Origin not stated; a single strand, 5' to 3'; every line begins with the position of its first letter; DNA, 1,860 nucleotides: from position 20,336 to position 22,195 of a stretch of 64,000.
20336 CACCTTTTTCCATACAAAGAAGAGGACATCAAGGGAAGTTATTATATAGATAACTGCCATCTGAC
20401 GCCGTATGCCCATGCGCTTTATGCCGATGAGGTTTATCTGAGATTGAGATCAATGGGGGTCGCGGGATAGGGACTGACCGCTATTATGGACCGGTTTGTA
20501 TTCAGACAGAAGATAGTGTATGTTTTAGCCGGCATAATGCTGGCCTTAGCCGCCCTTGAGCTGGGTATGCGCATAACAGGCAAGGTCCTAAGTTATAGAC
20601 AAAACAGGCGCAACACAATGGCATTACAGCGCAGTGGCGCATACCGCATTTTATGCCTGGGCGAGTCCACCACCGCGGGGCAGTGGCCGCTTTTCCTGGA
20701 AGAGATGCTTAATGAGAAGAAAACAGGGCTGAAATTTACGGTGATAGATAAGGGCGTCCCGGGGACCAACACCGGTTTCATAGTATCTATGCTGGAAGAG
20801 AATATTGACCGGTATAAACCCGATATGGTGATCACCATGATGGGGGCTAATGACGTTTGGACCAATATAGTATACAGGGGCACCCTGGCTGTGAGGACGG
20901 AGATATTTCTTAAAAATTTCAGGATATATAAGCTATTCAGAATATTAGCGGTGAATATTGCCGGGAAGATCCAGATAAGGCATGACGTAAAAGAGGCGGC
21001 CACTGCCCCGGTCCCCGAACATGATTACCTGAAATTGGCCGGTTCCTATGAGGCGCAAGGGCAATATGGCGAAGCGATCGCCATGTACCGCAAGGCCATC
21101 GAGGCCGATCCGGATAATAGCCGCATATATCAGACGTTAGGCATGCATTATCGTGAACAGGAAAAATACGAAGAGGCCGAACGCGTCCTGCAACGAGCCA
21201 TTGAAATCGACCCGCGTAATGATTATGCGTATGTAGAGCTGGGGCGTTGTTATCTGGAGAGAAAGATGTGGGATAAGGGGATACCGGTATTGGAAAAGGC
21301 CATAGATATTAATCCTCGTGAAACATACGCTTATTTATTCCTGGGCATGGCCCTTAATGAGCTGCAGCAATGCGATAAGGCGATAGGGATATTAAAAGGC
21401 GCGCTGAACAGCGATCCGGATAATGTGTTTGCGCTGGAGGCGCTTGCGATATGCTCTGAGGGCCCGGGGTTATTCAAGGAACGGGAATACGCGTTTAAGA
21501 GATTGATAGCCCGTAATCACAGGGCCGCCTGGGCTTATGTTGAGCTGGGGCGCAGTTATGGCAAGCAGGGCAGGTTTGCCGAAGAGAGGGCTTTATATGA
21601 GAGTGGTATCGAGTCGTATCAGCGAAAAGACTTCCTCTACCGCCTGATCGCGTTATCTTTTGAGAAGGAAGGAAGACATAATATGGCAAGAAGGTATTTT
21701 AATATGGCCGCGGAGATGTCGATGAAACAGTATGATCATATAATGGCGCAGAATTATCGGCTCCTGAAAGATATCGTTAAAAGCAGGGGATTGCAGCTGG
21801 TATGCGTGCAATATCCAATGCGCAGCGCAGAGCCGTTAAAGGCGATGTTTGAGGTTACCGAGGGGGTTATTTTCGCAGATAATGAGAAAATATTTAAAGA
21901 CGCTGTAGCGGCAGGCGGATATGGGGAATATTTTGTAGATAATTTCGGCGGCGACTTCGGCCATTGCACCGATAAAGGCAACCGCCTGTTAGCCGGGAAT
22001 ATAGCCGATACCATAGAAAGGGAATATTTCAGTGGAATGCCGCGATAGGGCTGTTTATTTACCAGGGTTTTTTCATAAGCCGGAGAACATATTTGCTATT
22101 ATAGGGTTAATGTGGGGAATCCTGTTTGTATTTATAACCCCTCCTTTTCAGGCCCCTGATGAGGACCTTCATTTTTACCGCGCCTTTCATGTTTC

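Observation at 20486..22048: SGNH fold split by an inserted TPR array (first paralog)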

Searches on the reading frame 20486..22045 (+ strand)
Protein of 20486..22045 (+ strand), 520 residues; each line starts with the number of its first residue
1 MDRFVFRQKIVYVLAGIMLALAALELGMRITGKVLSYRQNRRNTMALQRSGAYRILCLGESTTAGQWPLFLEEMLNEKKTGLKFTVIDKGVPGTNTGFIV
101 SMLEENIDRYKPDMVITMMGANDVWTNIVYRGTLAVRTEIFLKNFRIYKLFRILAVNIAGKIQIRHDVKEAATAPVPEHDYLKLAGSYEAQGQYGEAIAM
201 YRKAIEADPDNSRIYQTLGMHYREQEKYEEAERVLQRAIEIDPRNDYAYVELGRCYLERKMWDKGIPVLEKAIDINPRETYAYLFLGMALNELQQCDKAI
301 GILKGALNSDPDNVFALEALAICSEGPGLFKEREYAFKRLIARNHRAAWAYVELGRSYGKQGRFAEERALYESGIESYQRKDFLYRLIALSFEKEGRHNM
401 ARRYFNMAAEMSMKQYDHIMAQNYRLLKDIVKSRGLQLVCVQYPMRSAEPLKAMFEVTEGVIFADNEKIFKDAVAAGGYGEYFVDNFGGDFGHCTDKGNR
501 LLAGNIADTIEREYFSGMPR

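Call 3: search_protein_families(library=pfam, proteins=[window:20486-22045:+], max_evalue=0.01)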
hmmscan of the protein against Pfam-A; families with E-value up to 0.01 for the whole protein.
window:20486-22045:+ (520 aa): 30 families (the best 25 are shown)
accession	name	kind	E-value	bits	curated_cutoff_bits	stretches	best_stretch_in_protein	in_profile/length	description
PF13428.12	TPR_14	-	6.7e-24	82.4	23.5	2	181-218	4-41/44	Tetratricopeptide repeat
PF13431.12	TPR_17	-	1.6e-23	81.4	24.4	2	201-232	2-33/34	Tetratricopeptide repeat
PF00515.34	TPR_1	-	7.8e-23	79.7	27.8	3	213-245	2-34/34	Tetratricopeptide repeat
PF07719.23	TPR_2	-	9.1e-23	78.9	27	3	213-245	2-34/34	Tetratricopeptide repeat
PF13424.12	TPR_12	-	9.6e-23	80.6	30.1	2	182-242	7-75/77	Tetratricopeptide repeat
PF13181.12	TPR_8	-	1.4e-22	78.3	25.7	2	181-211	4-34/34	Tetratricopeptide repeat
PF14559.12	TPR_19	-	5.7e-21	75.1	25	3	190-237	3-50/68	Tetratricopeptide repeat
PF13414.12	TPR_11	-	4.3e-19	68.4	26.8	2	222-256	4-38/42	TPR repeat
PF13432.12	TPR_16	-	4e-18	66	32.7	1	218-277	3-62/65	Tetratricopeptide repeat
PF12895.13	ANAPC3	-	8.5e-17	61.7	27.2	3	191-272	2-82/82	Anaphase-promoting complex, cyclosome, subunit 3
PF13174.12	TPR_6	-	1.5e-14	54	26.3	1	181-210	3-32/33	Tetratricopeptide repeat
PF13176.12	TPR_7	-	2.6e-13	49.3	27.9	2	183-211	4-32/36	Tetratricopeptide repeat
PF23914.1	TPR_CcmH_CycH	-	1.3e-10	41.7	42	2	238-324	42-131/158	Cytochrome c-type biogenesis protein H TPR domain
PF13374.12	TPR_10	-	8.1e-10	38.8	27.5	0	348-380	2-34/42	Tetratricopeptide repeat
PF13472.12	Lipase_GDSL_2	-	4e-08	34.4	32.9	1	57-134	1-85/178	GDSL-like Lipase/Acylhydrolase family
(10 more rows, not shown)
